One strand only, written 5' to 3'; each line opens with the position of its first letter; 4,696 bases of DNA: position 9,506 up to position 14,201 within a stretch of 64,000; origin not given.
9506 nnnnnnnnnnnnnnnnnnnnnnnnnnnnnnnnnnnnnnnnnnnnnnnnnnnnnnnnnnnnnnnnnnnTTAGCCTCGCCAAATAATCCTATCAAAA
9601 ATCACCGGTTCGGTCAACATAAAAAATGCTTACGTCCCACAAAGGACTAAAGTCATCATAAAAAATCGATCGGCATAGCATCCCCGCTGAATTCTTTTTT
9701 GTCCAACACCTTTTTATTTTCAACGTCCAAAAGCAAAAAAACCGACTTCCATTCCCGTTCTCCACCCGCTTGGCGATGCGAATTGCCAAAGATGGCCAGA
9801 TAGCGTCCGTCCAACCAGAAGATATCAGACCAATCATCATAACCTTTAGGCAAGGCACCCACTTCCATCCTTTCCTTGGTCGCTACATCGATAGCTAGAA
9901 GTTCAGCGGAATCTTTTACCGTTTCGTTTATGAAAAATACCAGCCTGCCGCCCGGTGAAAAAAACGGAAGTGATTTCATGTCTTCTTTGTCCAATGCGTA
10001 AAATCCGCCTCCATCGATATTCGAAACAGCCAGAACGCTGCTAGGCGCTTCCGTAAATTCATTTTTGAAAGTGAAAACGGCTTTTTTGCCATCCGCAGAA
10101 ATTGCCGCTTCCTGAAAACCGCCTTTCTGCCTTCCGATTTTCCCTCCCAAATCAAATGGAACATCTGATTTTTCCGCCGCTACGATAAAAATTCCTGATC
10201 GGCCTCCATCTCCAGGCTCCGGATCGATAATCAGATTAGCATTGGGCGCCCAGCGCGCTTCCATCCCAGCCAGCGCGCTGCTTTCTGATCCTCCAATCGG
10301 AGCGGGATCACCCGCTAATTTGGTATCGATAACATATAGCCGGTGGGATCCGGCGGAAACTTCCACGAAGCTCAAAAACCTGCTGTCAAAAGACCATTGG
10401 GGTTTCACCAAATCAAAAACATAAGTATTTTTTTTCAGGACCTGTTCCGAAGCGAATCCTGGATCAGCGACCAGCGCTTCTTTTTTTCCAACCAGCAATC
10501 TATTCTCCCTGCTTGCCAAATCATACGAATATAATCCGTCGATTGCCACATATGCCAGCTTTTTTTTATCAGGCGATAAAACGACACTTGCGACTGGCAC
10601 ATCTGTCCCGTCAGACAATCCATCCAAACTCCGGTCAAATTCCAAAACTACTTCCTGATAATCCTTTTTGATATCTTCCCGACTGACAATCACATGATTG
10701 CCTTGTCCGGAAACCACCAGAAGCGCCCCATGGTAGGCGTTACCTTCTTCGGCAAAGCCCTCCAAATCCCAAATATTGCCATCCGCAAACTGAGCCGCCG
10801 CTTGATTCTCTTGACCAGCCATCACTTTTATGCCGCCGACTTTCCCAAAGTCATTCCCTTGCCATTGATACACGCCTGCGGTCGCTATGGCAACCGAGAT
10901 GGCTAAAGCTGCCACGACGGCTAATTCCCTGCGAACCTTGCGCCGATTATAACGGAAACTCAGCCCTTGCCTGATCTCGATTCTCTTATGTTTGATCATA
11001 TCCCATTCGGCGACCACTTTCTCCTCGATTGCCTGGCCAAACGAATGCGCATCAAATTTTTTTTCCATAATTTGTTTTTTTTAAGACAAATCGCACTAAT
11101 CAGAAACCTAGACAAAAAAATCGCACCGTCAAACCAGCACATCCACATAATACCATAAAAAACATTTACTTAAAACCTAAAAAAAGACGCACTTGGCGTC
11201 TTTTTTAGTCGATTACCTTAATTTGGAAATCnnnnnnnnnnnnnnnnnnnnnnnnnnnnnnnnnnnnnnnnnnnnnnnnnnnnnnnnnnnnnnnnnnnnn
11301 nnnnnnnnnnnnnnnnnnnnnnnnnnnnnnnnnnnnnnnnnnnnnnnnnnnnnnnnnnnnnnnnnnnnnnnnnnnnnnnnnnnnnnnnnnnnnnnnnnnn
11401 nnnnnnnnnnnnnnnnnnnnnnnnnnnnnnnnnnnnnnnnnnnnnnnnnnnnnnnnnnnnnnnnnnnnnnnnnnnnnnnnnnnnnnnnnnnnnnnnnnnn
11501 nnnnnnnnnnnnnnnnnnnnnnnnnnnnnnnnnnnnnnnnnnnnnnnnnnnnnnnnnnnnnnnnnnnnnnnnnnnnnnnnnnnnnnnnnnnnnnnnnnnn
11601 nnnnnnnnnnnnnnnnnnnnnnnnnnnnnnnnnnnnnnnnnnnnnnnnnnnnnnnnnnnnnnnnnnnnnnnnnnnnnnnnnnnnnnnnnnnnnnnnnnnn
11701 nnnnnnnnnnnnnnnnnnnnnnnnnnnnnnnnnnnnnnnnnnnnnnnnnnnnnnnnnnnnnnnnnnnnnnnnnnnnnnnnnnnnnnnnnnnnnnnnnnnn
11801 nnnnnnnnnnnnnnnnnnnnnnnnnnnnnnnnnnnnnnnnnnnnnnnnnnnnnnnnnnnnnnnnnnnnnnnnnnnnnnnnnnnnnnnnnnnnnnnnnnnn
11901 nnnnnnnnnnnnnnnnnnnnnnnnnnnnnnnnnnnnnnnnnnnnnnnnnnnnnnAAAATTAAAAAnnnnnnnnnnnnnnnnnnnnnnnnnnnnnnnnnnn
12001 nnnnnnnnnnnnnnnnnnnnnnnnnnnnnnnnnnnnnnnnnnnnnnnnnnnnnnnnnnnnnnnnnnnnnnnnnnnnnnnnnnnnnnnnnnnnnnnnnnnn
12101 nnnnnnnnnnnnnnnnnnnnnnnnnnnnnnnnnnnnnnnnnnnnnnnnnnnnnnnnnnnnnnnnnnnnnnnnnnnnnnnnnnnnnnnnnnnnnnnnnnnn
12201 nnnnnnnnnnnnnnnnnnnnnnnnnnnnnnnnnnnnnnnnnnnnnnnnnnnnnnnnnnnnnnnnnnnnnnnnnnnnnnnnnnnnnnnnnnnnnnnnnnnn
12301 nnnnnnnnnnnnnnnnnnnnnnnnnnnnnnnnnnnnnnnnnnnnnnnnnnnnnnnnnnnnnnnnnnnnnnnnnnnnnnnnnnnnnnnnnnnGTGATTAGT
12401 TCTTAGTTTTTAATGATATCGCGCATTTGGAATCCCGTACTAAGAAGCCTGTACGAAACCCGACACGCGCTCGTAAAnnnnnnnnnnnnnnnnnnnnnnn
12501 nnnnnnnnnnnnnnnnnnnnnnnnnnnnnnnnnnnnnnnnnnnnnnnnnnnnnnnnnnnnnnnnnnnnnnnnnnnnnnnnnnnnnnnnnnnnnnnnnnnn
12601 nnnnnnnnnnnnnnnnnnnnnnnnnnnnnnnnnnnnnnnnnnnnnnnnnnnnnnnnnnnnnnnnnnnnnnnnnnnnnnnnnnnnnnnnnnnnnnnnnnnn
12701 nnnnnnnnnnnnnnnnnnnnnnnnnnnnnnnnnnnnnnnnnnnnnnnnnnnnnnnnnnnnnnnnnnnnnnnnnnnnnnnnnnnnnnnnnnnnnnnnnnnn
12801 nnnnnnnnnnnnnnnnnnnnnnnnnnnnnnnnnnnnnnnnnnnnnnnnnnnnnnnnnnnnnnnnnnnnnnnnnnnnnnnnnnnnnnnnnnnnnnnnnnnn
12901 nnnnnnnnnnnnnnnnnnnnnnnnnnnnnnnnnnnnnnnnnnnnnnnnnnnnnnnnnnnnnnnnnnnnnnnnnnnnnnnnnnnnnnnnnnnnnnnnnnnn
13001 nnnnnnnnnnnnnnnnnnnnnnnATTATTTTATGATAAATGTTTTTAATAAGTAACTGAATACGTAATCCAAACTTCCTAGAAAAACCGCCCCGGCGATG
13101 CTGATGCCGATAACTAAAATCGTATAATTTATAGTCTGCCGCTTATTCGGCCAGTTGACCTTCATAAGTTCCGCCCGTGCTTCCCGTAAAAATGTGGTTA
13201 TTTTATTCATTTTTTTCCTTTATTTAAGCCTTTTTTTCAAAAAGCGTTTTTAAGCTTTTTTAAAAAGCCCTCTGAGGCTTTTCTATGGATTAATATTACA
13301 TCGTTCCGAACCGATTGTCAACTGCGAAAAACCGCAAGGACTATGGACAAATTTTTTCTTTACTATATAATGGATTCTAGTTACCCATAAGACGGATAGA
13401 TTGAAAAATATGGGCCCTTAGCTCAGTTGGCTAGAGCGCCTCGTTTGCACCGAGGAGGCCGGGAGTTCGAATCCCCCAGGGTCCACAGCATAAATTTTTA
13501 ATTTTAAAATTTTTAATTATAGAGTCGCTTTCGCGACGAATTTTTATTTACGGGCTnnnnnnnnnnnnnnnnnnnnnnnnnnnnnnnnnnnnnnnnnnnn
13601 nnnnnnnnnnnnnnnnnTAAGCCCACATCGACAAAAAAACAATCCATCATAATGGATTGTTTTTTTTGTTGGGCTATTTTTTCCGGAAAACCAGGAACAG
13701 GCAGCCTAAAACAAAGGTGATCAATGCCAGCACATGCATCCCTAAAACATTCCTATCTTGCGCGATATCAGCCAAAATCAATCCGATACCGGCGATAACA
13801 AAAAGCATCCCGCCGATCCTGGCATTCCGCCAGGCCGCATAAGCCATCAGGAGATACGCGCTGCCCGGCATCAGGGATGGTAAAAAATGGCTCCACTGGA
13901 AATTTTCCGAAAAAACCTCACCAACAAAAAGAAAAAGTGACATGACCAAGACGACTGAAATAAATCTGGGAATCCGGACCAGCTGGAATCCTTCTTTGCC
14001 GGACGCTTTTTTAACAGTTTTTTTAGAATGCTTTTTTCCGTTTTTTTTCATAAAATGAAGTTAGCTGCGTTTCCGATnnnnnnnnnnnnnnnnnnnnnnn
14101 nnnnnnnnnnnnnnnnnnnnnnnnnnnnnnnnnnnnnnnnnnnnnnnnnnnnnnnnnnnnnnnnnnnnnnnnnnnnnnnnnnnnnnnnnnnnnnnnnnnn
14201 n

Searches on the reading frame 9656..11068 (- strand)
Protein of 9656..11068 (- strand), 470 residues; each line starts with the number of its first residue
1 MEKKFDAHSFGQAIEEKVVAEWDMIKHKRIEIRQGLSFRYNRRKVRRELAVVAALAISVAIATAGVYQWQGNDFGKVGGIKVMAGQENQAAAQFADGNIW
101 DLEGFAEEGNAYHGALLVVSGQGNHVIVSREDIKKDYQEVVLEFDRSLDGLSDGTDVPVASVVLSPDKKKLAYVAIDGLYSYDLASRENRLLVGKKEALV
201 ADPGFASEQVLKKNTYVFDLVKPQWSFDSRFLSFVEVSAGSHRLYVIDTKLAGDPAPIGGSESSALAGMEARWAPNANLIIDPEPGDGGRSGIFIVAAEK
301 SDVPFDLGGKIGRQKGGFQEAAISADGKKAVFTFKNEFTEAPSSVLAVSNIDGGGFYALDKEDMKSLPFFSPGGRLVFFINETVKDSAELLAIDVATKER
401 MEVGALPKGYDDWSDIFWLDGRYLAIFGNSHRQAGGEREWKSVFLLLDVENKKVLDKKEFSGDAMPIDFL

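Call 5: search_protein_families(library=pfam, proteins=[window:9656-11068:-], max_evalue=0.01)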
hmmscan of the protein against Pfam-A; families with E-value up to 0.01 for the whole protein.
window:9656-11068:- (470 aa): 0 families

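Call 40: search_protein_families(library=pfam, proteins=[window:9656-11068:-], max_evalue=0.01)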
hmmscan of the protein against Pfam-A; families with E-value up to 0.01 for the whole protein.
window:9656-11068:- (470 aa): 0 families

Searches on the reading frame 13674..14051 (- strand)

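Call 5: search_protein_families(library=pfam, proteins=[window:13674-14051:-], max_evalue=0.01)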
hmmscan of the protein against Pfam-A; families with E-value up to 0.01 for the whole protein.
window:13674-14051:- (125 aa): 2 families
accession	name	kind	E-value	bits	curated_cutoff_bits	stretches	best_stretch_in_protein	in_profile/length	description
PF24709.1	DUF7670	-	4.6e-11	43.5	29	1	27-121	11-108/118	Domain of unknown function (DUF7670)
PF17248.7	DUF5317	-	0.0019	18.7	25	1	29-91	8-68/151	Family of unknown function (DUF5317)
